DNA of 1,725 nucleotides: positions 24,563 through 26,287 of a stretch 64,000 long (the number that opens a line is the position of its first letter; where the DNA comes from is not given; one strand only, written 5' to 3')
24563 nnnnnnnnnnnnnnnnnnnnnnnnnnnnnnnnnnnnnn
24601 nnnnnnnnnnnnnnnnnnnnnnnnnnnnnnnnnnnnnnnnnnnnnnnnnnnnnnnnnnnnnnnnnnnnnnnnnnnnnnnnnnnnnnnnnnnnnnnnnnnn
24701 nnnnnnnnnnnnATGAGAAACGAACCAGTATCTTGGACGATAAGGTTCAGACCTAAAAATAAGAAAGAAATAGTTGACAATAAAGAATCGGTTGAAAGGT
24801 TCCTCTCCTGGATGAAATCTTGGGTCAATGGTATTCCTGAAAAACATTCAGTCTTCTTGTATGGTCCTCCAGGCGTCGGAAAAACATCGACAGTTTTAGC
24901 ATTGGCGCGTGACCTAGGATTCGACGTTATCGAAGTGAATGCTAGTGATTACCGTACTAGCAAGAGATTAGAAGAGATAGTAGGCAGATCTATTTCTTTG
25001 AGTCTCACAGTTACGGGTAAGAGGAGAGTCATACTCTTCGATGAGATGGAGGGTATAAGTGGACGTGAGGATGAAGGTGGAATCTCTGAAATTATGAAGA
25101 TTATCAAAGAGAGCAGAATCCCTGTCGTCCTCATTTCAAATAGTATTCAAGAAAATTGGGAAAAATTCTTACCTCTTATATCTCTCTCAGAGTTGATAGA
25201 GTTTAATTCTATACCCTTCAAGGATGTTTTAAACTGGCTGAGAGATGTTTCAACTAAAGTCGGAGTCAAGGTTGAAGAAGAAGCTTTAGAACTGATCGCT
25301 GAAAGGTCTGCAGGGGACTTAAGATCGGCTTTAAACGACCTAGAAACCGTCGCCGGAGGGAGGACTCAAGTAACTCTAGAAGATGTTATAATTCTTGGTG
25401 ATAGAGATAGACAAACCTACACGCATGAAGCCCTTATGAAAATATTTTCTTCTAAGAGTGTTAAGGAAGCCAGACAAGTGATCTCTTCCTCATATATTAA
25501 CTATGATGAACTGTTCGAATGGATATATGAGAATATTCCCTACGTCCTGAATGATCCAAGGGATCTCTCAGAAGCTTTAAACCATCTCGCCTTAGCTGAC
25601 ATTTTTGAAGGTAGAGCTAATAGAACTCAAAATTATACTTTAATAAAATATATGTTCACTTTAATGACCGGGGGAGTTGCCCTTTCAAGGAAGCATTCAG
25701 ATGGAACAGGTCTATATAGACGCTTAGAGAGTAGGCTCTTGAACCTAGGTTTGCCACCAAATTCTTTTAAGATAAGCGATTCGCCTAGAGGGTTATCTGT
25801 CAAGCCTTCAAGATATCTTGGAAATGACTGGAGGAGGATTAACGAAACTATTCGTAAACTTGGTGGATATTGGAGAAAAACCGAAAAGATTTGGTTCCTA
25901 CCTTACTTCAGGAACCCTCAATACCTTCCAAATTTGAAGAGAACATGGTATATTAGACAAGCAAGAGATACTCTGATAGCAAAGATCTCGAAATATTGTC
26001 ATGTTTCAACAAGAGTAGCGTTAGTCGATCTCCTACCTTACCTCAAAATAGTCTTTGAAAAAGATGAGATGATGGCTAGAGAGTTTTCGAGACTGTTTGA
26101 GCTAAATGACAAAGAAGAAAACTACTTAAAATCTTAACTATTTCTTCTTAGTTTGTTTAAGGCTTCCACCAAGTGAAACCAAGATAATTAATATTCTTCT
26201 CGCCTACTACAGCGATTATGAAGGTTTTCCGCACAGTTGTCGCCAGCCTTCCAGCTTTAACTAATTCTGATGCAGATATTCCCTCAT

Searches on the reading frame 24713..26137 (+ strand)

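Call 75: search_protein_families(library=pfam, proteins=[window:24713-26137:+], max_evalue=0.001)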
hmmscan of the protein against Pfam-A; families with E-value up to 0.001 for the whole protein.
window:24713-26137:+ (474 aa): 11 families
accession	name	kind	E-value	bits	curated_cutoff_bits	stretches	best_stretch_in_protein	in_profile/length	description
PF00004.35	AAA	-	2.4e-13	51.1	21.2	1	47-145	1-111/131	ATPase family associated with various cellular activities (AAA)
PF21960.2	RCF1-5-like_lid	-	1.6e-09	38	27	1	176-214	3-42/43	RCF1/5-like, AAA+ ATPase lid domain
PF16193.11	AAA_assoc_2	-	1.5e-06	28.8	34.3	1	184-249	4-59/81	AAA C-terminal domain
PF03215.21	Rad17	-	7.1e-06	26.5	23.8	1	7-81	8-83/186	Rad17 P-loop domain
PF13401.12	AAA_22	-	1.3e-05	26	27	1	45-99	6-63/130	AAA domain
PF13191.12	AAA_16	-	8.6e-05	23.5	32.6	1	43-77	23-60/167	AAA ATPase domain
PF00519.23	PPV_E1_C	-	0.00018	21.2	26.5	1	27-74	102-149/289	Papillomavirus helicase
PF01695.23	IstB_IS21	-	0.0005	20.1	24.1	1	41-153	89-203/238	IstB-like ATP binding protein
PF13173.12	AAA_14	-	0.00056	20.3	27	0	45-117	3-76/129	AAA domain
PF07728.20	AAA_5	-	0.00087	19.8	22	0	47-88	2-44/139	AAA domain (dynein-related subfamily)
PF12775.13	AAA_7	-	0.00091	19.2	25.8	0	41-92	30-84/181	P-loop containing dynein motor region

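Call 76: search_protein_families(library=ncbifam, proteins=[window:24713-26137:+], max_evalue=0.00001)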
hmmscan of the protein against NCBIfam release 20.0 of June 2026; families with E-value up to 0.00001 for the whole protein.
window:24713-26137:+ (474 aa): 28 families (the best 25 are shown)
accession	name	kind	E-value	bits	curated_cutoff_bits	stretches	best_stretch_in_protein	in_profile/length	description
NF003229.0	PRK04195.1-5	equivalog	3.3e-112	375.2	280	2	4-329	3-328/413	replication factor C large subunit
NF003230.0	PRK04195.1-6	equivalog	1.3e-87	294.6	441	2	7-327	3-318/494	replication factor C large subunit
NF003231.0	PRK04195.2-1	equivalog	4.7e-86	289.6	442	1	5-330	4-328/517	replication factor C large subunit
NF003227.0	PRK04195.1-2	equivalog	3.1e-77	260.4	502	1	6-328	4-316/487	replication factor C large subunit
NF003233.0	PRK04195.2-3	equivalog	3.3e-73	247.2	471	2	7-328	2-318/504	replication factor C large subunit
NF003228.0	PRK04195.1-4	equivalog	2e-72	244.7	456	1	7-331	3-321/502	replication factor C large subunit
NF003226.0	PRK04195.1-1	equivalog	1.8e-69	234.6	588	1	6-325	2-319/405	replication factor C large subunit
NF003234.0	PRK04195.2-4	equivalog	1.1e-65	222.5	529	1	8-337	3-336/497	replication factor C large subunit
NF003232.0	PRK04195.2-2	equivalog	3.4e-64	217.5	701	1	7-338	2-322/480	replication factor C large subunit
NF001679.0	PRK00440.1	equivalog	1.1e-22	80.5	303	1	6-306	6-306/322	replication factor C small subunit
NF009067.0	PRK12402.1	equivalog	2.2e-17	63.1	317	2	162-263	179-280/340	replication factor C small subunit 2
NF011523.0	PRK14962.1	equivalog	8.6e-16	57.7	576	1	70-281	86-290/474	DNA polymerase III subunits gamma and tau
TIGR02397.1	dnaX_nterm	equivalog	4.8e-12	45.8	250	1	71-258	87-267/355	DNA polymerase III subunit gamma/tau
TIGR01128.2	holA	equivalog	2.5e-11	43.5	80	1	79-256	38-217/316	DNA polymerase III subunit delta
NF009880.0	PRK13341.1-1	equivalog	7.5e-11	41.1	891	1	45-255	43-245/599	AAA family ATPase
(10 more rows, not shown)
